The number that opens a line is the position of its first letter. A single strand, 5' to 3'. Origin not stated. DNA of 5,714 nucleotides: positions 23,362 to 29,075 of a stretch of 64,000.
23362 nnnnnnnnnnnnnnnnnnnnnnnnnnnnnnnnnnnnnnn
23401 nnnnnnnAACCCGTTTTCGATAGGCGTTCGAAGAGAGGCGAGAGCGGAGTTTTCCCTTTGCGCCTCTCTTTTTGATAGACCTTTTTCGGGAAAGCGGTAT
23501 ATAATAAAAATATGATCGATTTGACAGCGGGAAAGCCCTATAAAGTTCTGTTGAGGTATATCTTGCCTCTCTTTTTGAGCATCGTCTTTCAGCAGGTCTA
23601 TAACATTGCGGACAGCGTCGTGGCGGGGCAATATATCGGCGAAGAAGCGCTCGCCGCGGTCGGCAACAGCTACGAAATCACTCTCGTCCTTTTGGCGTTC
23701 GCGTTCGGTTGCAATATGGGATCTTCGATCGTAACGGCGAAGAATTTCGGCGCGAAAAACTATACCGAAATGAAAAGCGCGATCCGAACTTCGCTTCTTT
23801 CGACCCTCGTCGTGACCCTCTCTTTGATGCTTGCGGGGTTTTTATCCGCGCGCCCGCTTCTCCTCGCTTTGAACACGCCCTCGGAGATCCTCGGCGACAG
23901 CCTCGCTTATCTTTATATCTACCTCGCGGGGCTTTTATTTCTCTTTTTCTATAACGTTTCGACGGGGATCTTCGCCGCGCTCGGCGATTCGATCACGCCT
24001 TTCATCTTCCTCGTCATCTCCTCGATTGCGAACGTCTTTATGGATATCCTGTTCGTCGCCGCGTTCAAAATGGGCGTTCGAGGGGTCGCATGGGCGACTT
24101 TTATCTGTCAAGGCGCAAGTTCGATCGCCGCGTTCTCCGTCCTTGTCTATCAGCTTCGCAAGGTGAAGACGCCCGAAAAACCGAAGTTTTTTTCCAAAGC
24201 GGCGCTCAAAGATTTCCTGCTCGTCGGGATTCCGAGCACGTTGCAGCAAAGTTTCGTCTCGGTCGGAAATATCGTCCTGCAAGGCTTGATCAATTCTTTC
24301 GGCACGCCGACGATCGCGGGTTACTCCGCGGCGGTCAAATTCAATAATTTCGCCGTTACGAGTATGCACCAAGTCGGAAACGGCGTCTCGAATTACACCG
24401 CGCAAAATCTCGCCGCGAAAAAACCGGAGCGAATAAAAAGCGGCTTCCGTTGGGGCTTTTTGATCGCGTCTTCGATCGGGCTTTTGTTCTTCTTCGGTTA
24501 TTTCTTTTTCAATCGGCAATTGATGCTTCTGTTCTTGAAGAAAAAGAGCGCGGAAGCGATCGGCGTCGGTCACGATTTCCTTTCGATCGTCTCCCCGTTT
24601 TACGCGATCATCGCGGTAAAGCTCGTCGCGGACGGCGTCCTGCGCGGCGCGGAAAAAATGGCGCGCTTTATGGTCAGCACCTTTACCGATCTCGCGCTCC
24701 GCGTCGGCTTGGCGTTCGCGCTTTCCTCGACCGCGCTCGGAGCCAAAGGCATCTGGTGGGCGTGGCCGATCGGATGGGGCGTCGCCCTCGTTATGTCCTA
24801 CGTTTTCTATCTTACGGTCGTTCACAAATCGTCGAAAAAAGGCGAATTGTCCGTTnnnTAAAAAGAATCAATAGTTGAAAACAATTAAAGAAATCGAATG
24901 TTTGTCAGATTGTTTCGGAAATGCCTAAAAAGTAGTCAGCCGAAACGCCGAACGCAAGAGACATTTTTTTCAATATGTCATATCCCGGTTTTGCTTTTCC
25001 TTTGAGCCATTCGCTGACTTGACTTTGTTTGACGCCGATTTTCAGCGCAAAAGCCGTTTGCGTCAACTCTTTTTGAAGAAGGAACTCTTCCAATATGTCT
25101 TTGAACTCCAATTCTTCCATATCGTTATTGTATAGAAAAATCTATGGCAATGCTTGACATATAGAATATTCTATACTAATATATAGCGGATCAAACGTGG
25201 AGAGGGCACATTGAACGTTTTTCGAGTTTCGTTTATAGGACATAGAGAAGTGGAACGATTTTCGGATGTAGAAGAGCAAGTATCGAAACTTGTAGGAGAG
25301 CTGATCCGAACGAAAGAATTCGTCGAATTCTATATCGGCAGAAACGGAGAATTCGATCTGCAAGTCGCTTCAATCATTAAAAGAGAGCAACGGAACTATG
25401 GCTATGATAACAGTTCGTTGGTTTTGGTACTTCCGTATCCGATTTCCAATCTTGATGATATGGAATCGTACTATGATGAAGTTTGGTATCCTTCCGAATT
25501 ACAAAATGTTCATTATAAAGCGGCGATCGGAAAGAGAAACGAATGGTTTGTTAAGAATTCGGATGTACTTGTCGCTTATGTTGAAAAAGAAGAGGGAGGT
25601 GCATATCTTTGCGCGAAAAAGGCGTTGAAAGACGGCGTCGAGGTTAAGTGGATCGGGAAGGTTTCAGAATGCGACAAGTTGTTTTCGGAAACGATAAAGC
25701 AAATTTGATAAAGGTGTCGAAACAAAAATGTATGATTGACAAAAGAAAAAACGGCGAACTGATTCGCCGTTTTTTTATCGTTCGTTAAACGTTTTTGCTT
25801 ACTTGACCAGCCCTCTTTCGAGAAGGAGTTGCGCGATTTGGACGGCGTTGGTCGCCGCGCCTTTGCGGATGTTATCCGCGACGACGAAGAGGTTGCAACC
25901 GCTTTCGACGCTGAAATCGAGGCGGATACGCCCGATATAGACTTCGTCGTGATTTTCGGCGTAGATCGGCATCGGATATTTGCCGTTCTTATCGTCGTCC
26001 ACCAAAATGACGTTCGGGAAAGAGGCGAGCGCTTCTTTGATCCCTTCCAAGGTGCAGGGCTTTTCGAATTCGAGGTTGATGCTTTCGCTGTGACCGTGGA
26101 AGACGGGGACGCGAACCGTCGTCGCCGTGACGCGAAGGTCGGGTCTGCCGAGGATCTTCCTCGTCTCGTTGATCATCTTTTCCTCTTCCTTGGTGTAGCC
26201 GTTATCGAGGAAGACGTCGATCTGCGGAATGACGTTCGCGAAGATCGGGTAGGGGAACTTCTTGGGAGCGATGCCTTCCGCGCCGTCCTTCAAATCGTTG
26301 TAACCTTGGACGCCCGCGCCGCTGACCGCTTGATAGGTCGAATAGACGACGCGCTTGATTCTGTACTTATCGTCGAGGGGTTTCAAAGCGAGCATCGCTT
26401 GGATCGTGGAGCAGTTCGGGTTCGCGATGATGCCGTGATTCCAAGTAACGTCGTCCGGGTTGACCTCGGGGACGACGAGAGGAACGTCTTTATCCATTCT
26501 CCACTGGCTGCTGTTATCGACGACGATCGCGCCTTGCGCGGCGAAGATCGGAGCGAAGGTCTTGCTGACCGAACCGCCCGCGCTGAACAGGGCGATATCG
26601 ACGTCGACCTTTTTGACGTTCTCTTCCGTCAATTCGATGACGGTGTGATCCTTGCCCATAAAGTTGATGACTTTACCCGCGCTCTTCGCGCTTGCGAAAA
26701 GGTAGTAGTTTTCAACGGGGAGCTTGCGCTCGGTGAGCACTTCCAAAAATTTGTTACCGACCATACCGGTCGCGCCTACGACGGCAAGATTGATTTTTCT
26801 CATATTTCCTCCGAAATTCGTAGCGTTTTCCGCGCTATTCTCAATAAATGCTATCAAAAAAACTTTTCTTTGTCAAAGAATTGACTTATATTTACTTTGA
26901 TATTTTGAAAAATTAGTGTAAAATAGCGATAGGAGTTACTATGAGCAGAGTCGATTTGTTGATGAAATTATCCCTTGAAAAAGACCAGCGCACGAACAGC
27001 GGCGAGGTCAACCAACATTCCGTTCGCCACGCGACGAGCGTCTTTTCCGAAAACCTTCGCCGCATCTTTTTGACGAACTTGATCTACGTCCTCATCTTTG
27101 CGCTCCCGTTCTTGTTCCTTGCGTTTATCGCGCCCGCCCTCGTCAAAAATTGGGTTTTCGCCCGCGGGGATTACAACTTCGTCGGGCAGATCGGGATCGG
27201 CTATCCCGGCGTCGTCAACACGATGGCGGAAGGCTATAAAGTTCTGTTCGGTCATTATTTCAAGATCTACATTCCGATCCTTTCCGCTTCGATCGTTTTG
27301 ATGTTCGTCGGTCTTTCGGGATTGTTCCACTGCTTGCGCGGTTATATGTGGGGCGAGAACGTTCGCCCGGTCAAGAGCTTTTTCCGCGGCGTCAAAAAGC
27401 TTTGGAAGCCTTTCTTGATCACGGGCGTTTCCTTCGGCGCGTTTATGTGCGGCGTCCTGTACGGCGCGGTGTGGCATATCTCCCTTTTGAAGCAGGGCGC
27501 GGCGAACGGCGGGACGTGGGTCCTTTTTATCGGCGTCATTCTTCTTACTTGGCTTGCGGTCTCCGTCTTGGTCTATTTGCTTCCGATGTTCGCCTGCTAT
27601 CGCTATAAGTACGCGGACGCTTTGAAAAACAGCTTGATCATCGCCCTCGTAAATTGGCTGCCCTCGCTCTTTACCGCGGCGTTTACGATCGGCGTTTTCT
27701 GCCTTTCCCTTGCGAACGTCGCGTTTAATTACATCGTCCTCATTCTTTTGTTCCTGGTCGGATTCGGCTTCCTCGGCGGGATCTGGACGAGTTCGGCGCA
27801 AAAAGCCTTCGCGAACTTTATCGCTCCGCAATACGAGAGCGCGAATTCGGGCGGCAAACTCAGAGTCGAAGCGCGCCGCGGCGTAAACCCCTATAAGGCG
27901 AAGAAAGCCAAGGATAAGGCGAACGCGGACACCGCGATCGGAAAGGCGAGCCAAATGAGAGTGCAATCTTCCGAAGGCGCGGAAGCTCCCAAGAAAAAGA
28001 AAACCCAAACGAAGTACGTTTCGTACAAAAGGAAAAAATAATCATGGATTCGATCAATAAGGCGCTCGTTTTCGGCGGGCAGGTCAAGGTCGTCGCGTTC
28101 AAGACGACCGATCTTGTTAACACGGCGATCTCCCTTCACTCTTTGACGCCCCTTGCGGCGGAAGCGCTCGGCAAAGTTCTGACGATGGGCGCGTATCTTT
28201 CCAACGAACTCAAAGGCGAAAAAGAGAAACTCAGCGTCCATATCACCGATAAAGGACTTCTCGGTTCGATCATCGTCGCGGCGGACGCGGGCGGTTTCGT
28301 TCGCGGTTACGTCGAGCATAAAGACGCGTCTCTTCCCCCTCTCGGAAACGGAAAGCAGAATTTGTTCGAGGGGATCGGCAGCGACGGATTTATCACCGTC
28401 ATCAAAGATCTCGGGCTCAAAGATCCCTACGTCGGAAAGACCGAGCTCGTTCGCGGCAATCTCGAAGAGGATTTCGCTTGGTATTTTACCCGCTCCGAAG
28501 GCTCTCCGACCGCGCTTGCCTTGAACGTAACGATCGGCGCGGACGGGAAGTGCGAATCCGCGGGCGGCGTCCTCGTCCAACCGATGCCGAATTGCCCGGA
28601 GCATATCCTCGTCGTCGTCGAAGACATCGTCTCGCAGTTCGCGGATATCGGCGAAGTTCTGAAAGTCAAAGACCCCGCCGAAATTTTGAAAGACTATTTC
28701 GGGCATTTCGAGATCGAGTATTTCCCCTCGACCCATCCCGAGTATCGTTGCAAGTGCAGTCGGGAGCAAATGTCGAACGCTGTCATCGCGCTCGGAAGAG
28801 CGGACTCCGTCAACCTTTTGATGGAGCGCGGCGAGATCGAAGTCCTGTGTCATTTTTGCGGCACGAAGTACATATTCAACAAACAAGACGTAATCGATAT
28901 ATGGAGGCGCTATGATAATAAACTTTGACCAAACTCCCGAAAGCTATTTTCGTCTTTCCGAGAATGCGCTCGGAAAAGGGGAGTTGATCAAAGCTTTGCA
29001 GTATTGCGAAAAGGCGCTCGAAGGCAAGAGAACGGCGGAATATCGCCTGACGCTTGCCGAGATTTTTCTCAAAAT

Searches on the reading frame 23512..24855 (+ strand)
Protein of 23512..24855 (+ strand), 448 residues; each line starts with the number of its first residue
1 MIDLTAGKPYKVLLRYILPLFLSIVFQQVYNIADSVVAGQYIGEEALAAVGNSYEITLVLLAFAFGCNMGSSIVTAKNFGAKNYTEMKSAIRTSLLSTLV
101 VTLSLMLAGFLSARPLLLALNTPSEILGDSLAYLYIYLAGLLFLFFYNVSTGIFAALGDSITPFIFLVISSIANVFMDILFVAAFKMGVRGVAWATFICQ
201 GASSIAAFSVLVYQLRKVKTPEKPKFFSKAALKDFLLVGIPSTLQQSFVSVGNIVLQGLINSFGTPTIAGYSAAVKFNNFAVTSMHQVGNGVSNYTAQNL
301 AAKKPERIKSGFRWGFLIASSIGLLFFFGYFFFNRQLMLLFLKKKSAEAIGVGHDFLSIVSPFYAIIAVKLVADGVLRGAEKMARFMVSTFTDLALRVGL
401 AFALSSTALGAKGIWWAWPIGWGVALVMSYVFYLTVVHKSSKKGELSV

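Call 22: search_protein_families(library=pfam, proteins=[window:23512-24855:+], max_evalue=0.001)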
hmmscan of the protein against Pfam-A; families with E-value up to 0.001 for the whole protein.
window:23512-24855:+ (448 aa): 2 families
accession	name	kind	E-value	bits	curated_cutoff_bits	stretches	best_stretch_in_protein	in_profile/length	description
PF01554.23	MatE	-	1.5e-49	168.2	24.9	2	19-179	1-160/161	MatE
PF03023.19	MurJ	-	1.6e-05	24.1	27.4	1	11-233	197-412/451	Lipid II flippase MurJ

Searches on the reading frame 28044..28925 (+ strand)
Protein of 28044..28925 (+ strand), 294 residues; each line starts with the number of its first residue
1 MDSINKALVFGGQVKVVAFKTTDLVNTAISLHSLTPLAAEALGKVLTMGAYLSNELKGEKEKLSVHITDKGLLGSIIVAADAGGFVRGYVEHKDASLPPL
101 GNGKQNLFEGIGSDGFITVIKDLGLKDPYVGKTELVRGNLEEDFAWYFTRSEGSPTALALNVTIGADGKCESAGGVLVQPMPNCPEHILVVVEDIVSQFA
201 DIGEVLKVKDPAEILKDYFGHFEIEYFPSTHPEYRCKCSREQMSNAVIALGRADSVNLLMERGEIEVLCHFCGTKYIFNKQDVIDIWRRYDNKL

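Call 21: search_protein_families(library=pfam, proteins=[window:28044-28925:+], max_evalue=0.001)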
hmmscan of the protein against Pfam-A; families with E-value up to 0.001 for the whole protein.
window:28044-28925:+ (294 aa): 1 family
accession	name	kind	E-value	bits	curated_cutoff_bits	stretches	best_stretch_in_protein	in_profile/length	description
PF01430.24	HSP33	-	1.8e-72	244.5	21.4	1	2-279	1-273/273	Hsp33 protein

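Call 69: find_homologous_proteins(query=window:28044-28925:+, max_evalue=1e-30)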
Query window:28044-28925:+ (294 aa): 1166 proteins with E <= 1e-30 among 3850 candidates; the best 120 are listed.
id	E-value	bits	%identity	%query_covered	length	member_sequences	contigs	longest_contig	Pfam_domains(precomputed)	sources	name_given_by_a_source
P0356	3.7e-194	661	100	100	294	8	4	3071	PF01430.25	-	-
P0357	2.7e-187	639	95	100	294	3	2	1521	PF01430.25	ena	-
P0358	1.3e-180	617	91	100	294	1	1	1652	PF01430.25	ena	-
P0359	4.4e-178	609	90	100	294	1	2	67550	PF01430.25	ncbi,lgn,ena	-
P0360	3.1e-166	570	85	100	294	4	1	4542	PF01430.25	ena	-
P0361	1.1e-165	568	85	100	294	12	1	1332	PF01430.25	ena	-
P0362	5.1e-164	563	84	100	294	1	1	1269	PF01430.25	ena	-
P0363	6.5e-164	562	84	100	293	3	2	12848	PF01430.25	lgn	-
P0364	7.5e-164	562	84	100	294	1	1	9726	PF01430.25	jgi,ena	-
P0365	1.7e-163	561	84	100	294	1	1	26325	PF01430.25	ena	-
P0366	1.9e-163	561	84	100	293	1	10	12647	PF01430.25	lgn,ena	-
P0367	2.3e-163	560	82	100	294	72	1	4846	PF01430.25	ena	-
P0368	2.4e-163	560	83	100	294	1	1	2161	PF01430.25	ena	-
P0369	1.3e-162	558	84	100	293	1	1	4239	PF01430.25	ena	-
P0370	2.3e-162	557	83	100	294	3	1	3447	PF01430.25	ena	-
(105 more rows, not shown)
